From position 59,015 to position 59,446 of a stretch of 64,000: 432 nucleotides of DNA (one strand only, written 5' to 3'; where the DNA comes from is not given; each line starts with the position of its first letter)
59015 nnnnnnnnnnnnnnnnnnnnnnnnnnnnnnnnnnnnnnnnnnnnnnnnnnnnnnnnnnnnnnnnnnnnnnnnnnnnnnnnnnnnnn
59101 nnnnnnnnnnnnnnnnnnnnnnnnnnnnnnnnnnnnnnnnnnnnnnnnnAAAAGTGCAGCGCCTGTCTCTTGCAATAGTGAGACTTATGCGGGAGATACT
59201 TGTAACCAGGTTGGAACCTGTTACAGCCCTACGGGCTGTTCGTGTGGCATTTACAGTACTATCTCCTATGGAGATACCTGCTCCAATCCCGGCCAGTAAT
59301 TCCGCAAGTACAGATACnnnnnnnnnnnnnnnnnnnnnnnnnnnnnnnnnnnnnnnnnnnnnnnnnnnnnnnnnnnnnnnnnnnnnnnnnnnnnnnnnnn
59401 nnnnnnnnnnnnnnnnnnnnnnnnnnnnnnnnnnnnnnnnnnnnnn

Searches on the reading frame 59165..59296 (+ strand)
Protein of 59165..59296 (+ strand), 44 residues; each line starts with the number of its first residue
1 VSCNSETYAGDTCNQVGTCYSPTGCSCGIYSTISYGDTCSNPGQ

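Call 28: search_protein_families(library=pfam, proteins=[window:59165-59296:+], max_evalue=10)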
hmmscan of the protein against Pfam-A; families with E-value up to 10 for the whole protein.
window:59165-59296:+ (44 aa): 2 families
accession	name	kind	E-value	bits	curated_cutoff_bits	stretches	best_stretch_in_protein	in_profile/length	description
PF07974.19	EGF_2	-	0.0053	17.5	22.1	1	8-39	4-32/32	EGF-like domain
PF21795.3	JAG1-like_EGF2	-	8.2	7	27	0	17-27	3-13/25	Protein jagged-1-like, atypical EGF2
